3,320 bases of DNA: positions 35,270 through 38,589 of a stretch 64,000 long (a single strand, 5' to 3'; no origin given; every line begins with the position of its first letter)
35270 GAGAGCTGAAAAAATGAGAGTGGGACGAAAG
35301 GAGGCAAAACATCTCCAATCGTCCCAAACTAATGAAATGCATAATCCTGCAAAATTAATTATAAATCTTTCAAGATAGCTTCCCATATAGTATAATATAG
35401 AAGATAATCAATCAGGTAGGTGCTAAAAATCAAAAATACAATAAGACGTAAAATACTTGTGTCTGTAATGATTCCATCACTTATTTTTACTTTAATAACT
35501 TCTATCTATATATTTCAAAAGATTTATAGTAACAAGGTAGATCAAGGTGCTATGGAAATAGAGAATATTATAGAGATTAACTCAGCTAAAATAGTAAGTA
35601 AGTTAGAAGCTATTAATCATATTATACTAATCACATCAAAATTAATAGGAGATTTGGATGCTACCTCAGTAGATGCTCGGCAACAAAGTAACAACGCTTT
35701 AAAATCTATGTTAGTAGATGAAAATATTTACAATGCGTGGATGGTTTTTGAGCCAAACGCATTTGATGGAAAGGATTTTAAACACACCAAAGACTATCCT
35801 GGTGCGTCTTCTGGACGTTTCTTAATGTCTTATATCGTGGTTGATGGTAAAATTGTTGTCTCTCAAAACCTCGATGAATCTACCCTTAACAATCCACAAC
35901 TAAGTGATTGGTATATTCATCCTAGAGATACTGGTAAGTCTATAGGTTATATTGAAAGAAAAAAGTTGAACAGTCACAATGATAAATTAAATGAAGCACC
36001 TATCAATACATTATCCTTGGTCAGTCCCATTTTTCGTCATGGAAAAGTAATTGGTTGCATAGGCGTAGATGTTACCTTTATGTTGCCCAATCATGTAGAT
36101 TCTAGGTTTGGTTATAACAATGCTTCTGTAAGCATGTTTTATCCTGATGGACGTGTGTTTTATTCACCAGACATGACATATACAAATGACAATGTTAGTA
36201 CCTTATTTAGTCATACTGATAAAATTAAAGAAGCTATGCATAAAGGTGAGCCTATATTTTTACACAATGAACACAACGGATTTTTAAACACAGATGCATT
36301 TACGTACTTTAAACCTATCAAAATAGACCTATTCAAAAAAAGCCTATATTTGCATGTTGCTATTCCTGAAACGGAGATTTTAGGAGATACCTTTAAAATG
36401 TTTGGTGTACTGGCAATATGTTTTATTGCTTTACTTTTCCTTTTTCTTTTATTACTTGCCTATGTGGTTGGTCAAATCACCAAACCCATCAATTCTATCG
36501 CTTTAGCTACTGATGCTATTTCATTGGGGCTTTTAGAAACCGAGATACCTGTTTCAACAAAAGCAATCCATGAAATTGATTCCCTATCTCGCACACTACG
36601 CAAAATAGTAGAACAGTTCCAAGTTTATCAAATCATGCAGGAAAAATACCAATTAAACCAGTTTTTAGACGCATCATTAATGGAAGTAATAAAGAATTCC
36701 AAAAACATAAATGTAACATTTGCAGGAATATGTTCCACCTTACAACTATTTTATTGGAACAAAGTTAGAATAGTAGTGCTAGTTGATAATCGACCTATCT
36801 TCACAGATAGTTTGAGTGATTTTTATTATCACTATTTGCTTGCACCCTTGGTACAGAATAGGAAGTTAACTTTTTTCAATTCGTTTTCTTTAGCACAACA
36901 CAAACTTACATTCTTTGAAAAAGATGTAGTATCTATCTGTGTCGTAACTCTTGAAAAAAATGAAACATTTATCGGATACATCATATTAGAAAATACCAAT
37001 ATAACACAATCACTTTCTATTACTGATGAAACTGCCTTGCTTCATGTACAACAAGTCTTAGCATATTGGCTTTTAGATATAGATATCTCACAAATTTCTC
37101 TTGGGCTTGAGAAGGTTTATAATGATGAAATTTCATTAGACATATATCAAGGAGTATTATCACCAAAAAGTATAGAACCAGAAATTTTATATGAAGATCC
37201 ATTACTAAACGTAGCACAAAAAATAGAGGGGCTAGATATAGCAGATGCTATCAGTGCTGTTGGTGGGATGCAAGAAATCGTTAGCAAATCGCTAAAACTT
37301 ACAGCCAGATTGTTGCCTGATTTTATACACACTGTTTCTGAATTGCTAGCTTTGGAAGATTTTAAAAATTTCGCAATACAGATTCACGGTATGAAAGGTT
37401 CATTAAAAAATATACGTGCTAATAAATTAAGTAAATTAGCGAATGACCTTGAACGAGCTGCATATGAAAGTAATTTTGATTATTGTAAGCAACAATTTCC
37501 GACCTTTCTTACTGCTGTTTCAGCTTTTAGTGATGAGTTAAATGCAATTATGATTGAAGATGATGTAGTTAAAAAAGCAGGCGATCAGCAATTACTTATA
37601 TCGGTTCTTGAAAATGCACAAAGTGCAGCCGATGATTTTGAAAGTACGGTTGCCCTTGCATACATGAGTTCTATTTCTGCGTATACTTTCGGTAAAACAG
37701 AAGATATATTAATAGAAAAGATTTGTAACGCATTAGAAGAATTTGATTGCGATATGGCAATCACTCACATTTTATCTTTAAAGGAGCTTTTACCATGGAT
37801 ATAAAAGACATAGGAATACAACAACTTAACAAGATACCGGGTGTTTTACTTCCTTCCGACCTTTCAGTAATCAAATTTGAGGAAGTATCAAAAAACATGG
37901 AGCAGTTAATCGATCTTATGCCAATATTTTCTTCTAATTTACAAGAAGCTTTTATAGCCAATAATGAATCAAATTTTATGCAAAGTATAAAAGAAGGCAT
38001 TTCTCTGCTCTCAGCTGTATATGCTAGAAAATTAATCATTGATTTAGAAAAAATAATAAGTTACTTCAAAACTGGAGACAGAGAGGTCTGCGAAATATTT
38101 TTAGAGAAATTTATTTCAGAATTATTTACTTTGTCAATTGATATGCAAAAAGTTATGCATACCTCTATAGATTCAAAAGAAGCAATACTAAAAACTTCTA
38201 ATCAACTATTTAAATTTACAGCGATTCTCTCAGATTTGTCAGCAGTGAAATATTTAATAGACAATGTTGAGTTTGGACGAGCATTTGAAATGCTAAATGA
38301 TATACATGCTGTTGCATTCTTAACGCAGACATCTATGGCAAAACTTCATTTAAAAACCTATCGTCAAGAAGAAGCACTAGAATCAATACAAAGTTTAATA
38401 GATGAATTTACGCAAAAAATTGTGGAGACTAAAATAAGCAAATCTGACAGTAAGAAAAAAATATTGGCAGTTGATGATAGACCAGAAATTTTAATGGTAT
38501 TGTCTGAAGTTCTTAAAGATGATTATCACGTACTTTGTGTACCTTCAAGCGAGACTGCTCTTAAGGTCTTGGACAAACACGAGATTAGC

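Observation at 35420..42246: Four-gene multistep phosphorelay island with a lipid-kinase-like gene and no DNA-binding output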

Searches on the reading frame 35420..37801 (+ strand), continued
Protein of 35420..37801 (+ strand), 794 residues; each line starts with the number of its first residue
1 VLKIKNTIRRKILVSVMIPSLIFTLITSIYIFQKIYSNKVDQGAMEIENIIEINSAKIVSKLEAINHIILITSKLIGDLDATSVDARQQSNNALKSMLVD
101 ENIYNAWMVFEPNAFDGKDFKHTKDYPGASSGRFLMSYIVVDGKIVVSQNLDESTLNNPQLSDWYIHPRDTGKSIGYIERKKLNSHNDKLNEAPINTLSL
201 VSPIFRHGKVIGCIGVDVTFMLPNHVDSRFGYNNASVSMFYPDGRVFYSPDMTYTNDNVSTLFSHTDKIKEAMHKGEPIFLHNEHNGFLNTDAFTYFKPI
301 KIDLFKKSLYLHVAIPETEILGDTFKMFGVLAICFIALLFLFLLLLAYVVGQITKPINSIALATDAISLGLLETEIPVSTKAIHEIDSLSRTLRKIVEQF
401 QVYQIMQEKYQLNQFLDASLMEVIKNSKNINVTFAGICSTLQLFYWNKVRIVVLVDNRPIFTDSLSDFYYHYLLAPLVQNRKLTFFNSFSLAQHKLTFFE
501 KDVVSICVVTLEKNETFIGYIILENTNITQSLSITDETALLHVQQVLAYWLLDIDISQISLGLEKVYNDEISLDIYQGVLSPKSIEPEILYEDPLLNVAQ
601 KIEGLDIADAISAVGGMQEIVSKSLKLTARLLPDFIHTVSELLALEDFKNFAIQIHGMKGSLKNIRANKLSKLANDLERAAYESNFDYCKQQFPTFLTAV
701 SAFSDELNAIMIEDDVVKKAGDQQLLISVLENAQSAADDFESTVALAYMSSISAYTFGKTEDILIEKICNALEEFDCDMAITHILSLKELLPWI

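Call 84: search_dna_similar(query=window:35420-37801:+, collection=plasmids, mode=protein, max_rows=8)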
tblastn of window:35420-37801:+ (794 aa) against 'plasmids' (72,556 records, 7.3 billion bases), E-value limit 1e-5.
Records with a match: 10; places in all: 10; records where one place covers at least 80% of the query: 0.
Best place of each record, by identity: <60% 10.
By first word of the organism name: Pantoea 3; Azospirillum 2; Rhizobium 1; Acinetobacter 1; Pseudomonas 1; Tistrella 1; Asticcacaulis 1.
By predicted mobility (MOB-suite, as given by PLSDB): non-mobilizable 9; conjugative 1.
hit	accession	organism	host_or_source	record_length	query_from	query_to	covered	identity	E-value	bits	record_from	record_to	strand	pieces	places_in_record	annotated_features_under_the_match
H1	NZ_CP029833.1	Azospirillum ramasamyi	single cell,Cow dung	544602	73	426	45%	25.5%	5e-9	68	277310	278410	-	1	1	methyl-accepting chemotaxis protein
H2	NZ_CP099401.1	Rhizobium sp. Pop5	Phaseolus vulgaris,Cell culture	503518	69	435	46%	22.5%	1e-6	60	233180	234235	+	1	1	methyl-accepting chemotaxis protein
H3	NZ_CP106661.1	Pantoea dispersa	Philodendron erubescens,Pure ...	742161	79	401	41%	23.8%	5e-6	58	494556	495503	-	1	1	methyl-accepting chemotaxis protein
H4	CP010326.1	Pantoea sp. PSNIH1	shelf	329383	79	401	41%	22.9%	2e-6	59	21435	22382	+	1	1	chemotaxis protein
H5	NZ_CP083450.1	Pantoea eucrina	cell culture,cucumber rhizosphere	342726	79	401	41%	22.9%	2e-6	59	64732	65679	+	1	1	methyl-accepting chemotaxis protein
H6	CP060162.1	Acinetobacter venetianus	oil,oil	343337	79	401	41%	22.9%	2e-6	59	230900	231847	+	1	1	methyl-accepting chemotaxis protein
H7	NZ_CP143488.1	Pseudomonas silesiensis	single cell,landfill for plastics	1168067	87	370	36%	25.7%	2e-9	70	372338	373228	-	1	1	record has no annotation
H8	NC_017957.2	Tistrella mobilis KA081020-065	-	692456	48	320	34%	23.1%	5e-9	68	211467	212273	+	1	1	methyl-accepting chemotaxis protein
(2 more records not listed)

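Call 85: search_protein_families(library=padloc, proteins=[window:35420-37801:+], max_evalue=0.001)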
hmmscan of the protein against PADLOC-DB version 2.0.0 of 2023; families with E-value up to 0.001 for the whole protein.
window:35420-37801:+ (794 aa): 0 families

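Call 90: search_protein_families(library=pfam, alignment_id=A8, max_evalue=0.01)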
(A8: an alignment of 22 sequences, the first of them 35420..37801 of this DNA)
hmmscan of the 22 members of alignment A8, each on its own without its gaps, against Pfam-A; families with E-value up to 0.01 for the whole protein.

A. member 1, window:35420-37801:+ (794 aa): 3 families
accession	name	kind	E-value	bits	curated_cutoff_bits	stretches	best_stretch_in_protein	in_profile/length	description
PF01627.28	Hpt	-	0.00044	20.9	24.6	1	632-694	10-72/84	Hpt domain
PF22673.2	MCP-like_PDC_1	-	0.0012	19.7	27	0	92-220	3-108/113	Methyl-accepting chemotaxis protein-like, first PDC sensor domain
PF00672.30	HAMP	-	0.0031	18.2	25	1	349-397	2-48/53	HAMP domain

B. families by the number of members that match (of 22 scanned): 6 families
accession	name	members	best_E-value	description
PF00672.30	HAMP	22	2.3e-12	HAMP domain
PF01627.28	Hpt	17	2.5e-07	Hpt domain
PF22673.2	MCP-like_PDC_1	14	5.5e-08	Methyl-accepting chemotaxis protein-like, first PDC sensor domain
PF02743.24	dCache_1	7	7.6e-08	Cache domain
PF13185.12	GAF_2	5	0.00041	GAF domain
PF01590.32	GAF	3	0.00055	GAF domain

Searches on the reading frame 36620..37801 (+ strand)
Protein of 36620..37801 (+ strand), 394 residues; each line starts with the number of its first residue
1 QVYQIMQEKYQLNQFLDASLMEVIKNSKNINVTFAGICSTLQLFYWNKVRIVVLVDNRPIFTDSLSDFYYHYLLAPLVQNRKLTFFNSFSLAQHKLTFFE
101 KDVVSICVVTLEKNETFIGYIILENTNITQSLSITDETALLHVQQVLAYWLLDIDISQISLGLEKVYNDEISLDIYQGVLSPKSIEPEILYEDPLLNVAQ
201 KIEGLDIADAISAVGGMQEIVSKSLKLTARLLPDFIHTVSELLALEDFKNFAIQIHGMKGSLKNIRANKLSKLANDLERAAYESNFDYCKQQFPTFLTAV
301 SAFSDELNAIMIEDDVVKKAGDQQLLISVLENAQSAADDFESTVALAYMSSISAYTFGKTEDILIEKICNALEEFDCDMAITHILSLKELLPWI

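Call 64: predict_structure(alignment_id=A6)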
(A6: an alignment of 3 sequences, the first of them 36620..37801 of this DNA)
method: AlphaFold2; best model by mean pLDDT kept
length: 394 residues; sequences in the alignment: 3
mean_pLDDT: 47.8   pTM: 0.35
mean pLDDT of the five models: 47.8, 40.1, 38.1, 37.3, 33.6
residues with pLDDT >= 90: 0; 70-90: 66; 50-70: 87; < 50: 241
segments of 3 or more residues with pLDDT < 50: 1-24, 26-36, 38-40, 42-49, 64-66, 80-108, 115-117, 125-190, 214-216, 311-394
pLDDT, mean of each block of 10 residues (from residue 1): 31 45 47 47 46 51 51 52 39 35 43 49 45 37 40 31 21 22 33 66 73 53 60 70 78 67 70 81 81 80 65 33 37 36 36 31 32 28 30 29
secondary structure, 60 per line:
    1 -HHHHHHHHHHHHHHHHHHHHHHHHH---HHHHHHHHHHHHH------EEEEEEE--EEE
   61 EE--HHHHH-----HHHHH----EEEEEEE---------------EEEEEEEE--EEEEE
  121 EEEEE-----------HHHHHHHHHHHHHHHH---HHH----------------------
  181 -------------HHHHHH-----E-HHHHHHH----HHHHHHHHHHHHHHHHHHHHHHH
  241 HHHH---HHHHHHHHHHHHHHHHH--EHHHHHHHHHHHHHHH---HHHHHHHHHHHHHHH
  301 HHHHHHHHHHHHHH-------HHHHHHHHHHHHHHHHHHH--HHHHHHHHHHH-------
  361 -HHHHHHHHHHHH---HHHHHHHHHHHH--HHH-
elements in order: H2-26 H30-42 E49-55 E58-62 H65-69 H75-79 E84-90 E106-113 E116-125 H137-152 H194-199 H207-213 H218-244 H248-264 H268-282 H286-314 H322-340 H343-353 H362-373 H377-388

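Call 68: fold_search(model_id=the predicted structure, library=pdb)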
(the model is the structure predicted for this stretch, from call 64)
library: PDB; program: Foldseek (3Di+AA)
matches with E <= 10: 828; with E <= 0.001: 0
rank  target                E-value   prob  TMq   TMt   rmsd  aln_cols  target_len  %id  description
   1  3myf_D                2.4e-03  1.00  0.26  0.83   2.4       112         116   12  The Crystal Structure of the HPT domain from the Hpt Sensor Hybrid Histidine Kinase from Shewanella to 1.80A (released 2010-05-26)
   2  1wn0_C                4.9e-03  1.00  0.24  0.62   3.2       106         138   17  Crystal Structure of Histidine-containing Phosphotransfer Protein, ZmHP2, from maize (released 2005-01-25)
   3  1yvi_B                5.4e-03  1.00  0.25  0.65   2.7       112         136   15  X-RAY STRUCTURE OF PUTATIVE HISTIDINE-CONTAINING PHOSPHOTRANSFER PROTEIN FROM RICE, AK104879 (released 2005-02-22)
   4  3myf_B                6.0e-03  1.00  0.26  0.85   2.0       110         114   13  The Crystal Structure of the HPT domain from the Hpt Sensor Hybrid Histidine Kinase from Shewanella to 1.80A (released 2010-05-26)
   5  3myf_A                1.0e-02  1.00  0.26  0.82   3.8       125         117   12  The Crystal Structure of the HPT domain from the Hpt Sensor Hybrid Histidine Kinase from Shewanella to 1.80A (released 2010-05-26)
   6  9r2r_A                1.6e-02  0.75  0.12  0.26  14.0       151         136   10  De novo designed M7 protein fold (released 2025-05-14)
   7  1wn0_B                1.7e-02  1.00  0.26  0.73   3.7       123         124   15  Crystal Structure of Histidine-containing Phosphotransfer Protein, ZmHP2, from maize (released 2005-01-25)
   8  7c1i_A                1.8e-02  1.00  0.20  0.61   5.0       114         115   15  Crystal structure of histidine-containing phosphotransfer protein B (HptB) from Pseudomonas aeruginosa PAO1 (released 2020-11-04)
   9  3us6                  2.0e-02  1.00  0.25  0.61   3.2       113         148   18  Crystal Structure of Histidine-containing Phosphotransfer Protein MtHPt1 from Medicago truncatula (released 2012-01-18)
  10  1yvi_A                2.1e-02  1.00  0.26  0.66   3.1       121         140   16  X-RAY STRUCTURE OF PUTATIVE HISTIDINE-CONTAINING PHOSPHOTRANSFER PROTEIN FROM RICE, AK104879 (released 2005-02-22)
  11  4pac                  2.2e-02  1.00  0.24  0.58   3.2       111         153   18  Crystal Structure of Histidine-containing Phosphotransfer Protein AHP2 from Arabidopsis thaliana (released 2015-05-20)
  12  3iqt                  2.3e-02  1.00  0.23  0.65   6.3       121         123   17  Structure of the HPT domain of Sensor protein barA from Escherichia coli CFT073. (released 2009-09-22)
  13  3p01_B                2.3e-02  0.93  0.17  0.31  12.3       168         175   11  Crystal structure of two-component response regulator from Nostoc sp. PCC 7120 (released 2010-10-06)
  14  8pbw_B                2.9e-02  1.00  0.25  0.67   3.5       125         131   13  Histidine-containing phosphotransfer protein from Chaetomium thermophilum (released 2024-07-03)
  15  8rqj_A                3.5e-02  1.00  0.24  0.64   3.8       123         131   15  Histidine-containing phosphotransfer protein from Chaetomium termophilum mutant R158A (released 2024-07-03)
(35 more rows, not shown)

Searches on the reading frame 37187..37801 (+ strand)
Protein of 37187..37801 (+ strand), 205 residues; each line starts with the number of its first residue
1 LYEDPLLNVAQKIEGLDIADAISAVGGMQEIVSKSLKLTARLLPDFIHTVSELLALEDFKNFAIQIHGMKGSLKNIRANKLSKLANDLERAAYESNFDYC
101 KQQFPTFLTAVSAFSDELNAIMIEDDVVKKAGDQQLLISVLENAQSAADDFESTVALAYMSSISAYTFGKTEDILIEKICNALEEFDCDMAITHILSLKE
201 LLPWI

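Call 99: search_solved_structures(query=A9, max_evalue=1, show_alignments=1)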
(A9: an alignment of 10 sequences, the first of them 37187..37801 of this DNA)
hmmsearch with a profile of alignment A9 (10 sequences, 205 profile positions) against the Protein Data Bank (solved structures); distinct sequences matched with E-value up to 1: 12.
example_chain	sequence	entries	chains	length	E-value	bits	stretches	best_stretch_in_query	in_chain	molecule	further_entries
7c1i_A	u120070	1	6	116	0.0015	21.2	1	25-98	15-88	Histidine kinase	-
4pac_A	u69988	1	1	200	0.0089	18.7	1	27-127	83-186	Histidine-containing phosphotransfer protein 2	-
1y6d_A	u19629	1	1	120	0.035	16.7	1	29-97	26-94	Phosphorelay protein luxU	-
8g4k_A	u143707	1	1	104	0.035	16.7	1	111-200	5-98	5HCS_TGFBR2_1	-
3myf_A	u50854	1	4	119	0.049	16.3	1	14-95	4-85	Sensor protein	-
3us6_A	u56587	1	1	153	0.082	15.5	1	30-127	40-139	Histidine-containing Phosphotransfer Protein type 1, MtHPt1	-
8umd_B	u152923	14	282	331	0.12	15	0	142-190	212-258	Flagellar motor switch protein FliG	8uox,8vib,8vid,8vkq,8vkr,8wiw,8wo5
5cwo_A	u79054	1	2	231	0.13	14.9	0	81-151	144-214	Designed helical repeat protein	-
8umx_B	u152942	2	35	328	0.14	14.8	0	142-190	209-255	Flagellar motor switch protein FliG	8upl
4g78_A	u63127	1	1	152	0.44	13.1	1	30-132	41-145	Histidine phosphotransfer protein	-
2x5s_A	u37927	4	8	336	0.49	13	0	132-197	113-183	MANNOSE-1-PHOSPHATE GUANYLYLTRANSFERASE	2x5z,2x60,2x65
9h6e_C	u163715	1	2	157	0.97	12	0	30-126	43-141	Histidine-containing phosphotransfer protein 1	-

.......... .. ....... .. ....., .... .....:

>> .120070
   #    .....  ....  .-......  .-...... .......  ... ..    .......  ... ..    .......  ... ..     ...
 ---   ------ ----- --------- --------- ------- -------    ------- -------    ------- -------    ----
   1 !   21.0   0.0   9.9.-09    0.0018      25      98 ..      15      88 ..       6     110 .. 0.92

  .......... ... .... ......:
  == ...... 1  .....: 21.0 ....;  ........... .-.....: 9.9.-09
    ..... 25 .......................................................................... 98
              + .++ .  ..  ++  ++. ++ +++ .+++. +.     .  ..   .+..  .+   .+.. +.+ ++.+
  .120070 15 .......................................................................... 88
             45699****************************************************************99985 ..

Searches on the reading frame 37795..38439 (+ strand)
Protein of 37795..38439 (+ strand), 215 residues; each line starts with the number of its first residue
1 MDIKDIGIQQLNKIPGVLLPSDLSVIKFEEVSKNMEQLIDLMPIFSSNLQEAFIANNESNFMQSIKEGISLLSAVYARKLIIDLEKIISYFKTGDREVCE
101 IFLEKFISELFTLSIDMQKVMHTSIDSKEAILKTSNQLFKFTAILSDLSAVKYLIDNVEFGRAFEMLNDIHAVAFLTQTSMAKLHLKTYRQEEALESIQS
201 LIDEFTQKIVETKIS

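Call 38: find_homologous_proteins(query=window:37795-38439:+, max_evalue=0.01)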
Query window:37795-38439:+ (215 aa): 2 proteins with E <= 0.01 among 272 candidates.
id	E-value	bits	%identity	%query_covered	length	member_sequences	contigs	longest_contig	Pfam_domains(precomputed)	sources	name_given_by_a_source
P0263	2.3e-126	437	100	100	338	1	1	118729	PF00072.31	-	-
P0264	1.5e-49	186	48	100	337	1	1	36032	PF00072.31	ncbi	-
